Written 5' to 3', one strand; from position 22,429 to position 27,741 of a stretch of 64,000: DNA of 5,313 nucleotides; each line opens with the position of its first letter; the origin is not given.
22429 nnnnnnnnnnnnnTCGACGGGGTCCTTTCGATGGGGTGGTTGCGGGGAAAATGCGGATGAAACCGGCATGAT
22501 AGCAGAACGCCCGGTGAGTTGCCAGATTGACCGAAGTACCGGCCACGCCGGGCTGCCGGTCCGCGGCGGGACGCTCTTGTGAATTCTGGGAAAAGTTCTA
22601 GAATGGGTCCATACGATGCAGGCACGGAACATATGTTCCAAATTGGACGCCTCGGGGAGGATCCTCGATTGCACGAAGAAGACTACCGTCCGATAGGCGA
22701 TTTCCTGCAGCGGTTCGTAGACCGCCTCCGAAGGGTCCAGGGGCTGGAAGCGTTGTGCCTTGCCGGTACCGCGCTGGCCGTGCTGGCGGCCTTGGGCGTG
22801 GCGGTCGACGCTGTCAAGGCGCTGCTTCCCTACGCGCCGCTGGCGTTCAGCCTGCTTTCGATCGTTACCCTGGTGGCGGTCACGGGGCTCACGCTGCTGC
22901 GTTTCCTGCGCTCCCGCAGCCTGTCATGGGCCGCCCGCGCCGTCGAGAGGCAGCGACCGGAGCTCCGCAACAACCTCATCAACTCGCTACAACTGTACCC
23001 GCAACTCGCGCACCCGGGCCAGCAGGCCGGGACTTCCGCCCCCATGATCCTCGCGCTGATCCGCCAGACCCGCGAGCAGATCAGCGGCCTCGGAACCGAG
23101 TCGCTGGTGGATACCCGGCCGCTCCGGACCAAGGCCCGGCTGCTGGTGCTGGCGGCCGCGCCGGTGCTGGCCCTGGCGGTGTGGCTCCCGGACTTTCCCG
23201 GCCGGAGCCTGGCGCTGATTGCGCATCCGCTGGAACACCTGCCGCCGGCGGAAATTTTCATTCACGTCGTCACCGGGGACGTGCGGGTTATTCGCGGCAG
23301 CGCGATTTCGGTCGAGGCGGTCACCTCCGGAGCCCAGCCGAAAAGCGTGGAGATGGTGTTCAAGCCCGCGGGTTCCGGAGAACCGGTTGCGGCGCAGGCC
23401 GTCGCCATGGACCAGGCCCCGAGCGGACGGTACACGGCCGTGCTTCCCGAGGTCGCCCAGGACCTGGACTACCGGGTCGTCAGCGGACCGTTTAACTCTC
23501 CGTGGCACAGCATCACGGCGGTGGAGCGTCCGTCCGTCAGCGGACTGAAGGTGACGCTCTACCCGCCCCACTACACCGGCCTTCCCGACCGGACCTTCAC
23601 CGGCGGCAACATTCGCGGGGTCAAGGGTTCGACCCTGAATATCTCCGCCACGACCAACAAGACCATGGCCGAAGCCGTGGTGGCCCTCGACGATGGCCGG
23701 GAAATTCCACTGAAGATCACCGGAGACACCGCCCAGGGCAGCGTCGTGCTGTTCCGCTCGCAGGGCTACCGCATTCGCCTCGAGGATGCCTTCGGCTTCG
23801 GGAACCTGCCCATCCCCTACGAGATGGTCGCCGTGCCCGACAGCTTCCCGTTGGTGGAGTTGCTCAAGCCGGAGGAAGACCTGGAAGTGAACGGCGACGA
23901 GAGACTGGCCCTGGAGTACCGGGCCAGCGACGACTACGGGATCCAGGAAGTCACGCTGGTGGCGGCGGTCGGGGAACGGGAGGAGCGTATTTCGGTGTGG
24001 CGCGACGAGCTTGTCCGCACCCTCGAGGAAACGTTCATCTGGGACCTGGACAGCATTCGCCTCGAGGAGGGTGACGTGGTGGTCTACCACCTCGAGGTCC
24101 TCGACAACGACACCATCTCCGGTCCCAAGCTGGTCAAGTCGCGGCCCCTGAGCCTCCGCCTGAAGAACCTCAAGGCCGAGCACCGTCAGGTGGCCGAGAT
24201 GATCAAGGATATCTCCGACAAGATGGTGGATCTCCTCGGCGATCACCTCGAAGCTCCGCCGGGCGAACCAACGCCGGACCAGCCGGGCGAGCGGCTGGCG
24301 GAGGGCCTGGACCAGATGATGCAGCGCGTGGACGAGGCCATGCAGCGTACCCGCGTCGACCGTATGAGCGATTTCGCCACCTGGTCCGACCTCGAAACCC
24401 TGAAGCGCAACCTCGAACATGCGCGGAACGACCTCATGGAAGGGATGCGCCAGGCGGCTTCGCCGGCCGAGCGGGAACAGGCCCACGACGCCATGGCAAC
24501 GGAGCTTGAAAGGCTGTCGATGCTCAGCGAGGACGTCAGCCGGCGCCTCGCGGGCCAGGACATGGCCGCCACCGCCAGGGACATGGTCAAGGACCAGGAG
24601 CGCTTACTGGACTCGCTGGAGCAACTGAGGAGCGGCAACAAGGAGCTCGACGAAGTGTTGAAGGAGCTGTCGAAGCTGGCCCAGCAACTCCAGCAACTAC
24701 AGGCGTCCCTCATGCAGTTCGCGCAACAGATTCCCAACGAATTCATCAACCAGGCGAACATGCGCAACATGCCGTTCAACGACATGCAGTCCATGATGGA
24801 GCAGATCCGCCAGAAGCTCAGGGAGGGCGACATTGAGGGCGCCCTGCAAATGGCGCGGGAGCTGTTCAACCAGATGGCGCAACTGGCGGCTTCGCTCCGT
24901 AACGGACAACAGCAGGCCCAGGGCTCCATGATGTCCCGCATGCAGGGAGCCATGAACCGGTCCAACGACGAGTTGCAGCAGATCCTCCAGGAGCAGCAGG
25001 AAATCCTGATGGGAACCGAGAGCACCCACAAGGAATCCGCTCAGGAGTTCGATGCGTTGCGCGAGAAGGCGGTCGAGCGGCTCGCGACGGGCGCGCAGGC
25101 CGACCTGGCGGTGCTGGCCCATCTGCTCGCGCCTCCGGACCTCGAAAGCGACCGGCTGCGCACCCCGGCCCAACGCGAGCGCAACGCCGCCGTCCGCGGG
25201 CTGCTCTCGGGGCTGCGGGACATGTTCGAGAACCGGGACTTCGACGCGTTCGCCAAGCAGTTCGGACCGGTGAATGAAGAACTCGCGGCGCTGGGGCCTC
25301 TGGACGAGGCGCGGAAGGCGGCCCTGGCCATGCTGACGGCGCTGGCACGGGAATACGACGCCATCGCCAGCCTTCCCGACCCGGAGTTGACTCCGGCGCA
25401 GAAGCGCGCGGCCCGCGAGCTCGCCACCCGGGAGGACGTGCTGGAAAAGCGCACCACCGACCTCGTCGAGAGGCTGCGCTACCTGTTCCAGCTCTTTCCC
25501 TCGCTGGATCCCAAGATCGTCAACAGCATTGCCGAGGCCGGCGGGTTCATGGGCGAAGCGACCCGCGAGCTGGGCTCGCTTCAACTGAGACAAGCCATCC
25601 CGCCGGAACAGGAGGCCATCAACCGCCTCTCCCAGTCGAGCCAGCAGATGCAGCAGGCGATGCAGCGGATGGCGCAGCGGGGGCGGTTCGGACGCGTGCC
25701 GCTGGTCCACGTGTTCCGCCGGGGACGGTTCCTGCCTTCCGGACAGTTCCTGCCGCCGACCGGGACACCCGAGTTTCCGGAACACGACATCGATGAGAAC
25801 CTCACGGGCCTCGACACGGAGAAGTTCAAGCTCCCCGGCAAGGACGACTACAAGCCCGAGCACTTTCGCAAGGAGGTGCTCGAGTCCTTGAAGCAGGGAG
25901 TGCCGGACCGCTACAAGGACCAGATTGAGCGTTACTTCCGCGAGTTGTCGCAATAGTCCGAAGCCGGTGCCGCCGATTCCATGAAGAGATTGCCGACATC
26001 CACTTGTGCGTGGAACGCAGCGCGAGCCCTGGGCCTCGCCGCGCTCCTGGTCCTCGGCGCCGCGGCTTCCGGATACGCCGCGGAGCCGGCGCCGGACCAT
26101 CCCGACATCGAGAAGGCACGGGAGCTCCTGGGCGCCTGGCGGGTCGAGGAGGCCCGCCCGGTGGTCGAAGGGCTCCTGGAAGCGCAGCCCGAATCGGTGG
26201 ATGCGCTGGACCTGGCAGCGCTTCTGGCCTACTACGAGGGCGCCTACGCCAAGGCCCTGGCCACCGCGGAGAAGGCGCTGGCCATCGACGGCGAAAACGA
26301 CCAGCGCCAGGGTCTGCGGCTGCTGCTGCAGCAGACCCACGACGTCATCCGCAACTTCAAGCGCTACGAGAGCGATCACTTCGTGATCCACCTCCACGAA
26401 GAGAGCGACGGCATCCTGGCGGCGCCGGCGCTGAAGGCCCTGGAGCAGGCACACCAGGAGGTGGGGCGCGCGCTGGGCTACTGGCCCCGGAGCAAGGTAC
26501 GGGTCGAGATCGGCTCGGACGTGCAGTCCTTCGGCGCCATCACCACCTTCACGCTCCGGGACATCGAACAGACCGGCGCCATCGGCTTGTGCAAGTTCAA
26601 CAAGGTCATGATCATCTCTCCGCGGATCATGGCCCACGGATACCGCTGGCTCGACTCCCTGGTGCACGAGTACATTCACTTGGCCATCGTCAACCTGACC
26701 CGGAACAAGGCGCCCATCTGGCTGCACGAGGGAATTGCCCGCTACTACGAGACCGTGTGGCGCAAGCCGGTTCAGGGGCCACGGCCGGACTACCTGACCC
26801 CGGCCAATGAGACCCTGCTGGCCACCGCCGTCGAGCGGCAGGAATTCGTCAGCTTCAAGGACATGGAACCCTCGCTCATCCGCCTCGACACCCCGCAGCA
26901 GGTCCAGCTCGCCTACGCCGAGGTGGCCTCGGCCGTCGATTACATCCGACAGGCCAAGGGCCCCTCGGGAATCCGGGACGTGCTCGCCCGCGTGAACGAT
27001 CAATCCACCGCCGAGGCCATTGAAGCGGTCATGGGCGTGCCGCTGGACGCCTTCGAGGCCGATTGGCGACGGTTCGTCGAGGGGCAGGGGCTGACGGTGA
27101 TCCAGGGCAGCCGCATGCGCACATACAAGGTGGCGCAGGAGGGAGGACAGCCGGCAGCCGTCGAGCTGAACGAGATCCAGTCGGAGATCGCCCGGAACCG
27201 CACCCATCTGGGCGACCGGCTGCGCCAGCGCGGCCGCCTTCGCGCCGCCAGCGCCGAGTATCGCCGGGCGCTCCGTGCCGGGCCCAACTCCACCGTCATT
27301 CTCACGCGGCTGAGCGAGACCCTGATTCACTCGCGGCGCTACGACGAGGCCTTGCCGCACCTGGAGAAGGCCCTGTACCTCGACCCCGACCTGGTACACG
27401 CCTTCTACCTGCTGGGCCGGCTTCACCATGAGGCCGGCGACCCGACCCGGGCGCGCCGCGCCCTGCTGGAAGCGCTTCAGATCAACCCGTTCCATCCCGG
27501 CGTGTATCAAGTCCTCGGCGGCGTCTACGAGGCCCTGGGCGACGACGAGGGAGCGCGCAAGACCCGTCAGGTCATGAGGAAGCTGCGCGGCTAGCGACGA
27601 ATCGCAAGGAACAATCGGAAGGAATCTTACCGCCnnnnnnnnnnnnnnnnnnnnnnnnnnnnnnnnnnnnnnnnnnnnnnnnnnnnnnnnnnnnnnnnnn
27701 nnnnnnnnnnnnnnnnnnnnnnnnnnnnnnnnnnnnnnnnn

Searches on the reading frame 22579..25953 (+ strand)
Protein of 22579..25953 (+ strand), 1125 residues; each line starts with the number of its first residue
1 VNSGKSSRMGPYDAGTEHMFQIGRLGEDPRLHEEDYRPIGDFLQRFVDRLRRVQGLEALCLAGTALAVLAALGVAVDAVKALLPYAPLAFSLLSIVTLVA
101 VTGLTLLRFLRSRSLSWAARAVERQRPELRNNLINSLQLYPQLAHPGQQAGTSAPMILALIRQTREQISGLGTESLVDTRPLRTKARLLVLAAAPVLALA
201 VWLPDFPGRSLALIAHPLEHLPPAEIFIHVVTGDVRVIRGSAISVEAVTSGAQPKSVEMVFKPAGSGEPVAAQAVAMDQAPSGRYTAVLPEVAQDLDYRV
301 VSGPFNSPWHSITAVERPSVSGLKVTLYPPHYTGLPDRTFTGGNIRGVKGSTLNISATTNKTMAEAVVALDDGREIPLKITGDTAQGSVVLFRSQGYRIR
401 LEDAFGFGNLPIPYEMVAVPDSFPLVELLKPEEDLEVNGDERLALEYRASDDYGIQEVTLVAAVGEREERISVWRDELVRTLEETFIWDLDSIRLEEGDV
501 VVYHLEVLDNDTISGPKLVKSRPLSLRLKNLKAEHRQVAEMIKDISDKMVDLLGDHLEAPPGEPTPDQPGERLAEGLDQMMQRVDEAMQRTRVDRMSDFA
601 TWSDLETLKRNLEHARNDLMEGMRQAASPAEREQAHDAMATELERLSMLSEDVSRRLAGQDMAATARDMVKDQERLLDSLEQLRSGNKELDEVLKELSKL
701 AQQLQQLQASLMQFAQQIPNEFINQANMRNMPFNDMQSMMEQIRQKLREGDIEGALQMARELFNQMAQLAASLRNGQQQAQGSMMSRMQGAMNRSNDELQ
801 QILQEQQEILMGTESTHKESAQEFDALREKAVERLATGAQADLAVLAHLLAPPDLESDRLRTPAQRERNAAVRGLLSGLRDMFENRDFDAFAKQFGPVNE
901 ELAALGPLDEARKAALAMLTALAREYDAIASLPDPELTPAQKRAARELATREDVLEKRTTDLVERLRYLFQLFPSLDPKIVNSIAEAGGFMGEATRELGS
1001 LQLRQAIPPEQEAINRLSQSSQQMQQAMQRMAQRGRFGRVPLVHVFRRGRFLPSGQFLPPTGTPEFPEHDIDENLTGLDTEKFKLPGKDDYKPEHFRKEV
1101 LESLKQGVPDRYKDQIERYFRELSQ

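Call 67: search_protein_families(library=pfam, proteins=[window:22579-25953:+], max_evalue=0.0001)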
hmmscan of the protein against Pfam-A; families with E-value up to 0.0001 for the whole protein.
window:22579-25953:+ (1125 aa): 1 family
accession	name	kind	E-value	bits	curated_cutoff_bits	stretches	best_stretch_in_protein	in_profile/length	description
PF13779.11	DUF4175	-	1.4e-30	106.5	27.3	2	656-1036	475-752/825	Domain of unknown function (DUF4175)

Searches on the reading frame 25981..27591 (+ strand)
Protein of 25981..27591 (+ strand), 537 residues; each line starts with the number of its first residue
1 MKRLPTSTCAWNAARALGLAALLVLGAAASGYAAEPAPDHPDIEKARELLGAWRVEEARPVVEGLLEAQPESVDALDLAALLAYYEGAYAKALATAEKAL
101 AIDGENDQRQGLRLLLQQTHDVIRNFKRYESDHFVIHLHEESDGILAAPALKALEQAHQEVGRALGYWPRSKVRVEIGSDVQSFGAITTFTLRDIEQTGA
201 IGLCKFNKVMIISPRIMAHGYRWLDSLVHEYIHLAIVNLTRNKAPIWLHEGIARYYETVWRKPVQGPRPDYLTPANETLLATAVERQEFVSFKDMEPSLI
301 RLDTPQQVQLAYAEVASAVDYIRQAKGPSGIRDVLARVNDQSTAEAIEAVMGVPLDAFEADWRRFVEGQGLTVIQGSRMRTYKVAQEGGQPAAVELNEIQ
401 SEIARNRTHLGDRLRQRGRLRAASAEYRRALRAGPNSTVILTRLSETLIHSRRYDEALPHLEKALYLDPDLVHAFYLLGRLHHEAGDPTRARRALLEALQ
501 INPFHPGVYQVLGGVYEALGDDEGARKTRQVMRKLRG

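Call 67: search_protein_families(library=pfam, proteins=[window:25981-27591:+], max_evalue=0.0001)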
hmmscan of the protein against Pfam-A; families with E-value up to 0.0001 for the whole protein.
window:25981-27591:+ (537 aa): 13 families
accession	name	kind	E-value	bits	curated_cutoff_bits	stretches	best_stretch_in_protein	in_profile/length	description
PF14559.12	TPR_19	-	3.7e-18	66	25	2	448-509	1-62/68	Tetratricopeptide repeat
PF07719.23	TPR_2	-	2.6e-17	61.9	27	0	474-503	3-32/34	Tetratricopeptide repeat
PF13181.12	TPR_8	-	3.8e-15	55.1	25.7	0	473-504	2-33/34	Tetratricopeptide repeat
PF13432.12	TPR_16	-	8.7e-15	55.3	32.7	2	451-506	10-65/65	Tetratricopeptide repeat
PF13485.12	Peptidase_MA_2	-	3.1e-13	50.4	32.4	1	194-367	39-200/201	Peptidase MA superfamily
PF13431.12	TPR_17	-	3.3e-13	49.2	24.4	0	461-492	2-33/34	Tetratricopeptide repeat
PF13414.12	TPR_11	-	7.1e-12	45.3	26.8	1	453-486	9-42/42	TPR repeat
PF13428.12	TPR_14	-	4.2e-11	42.8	23.5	0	409-445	6-42/44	Tetratricopeptide repeat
PF23914.1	TPR_CcmH_CycH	-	4e-10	40.2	42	0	55-109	103-157/158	Cytochrome c-type biogenesis protein H TPR domain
PF13424.12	TPR_12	-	7.5e-10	39.3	30.1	1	440-501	5-74/77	Tetratricopeptide repeat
PF00515.34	TPR_1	-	3.4e-09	36.6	27.8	0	452-470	15-33/34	Tetratricopeptide repeat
PF12895.13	ANAPC3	-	7.2e-07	29.8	27.2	0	452-521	3-71/82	Anaphase-promoting complex, cyclosome, subunit 3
PF13371.12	TPR_9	-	4.1e-06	27.1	35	1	447-503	4-60/73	Tetratricopeptide repeat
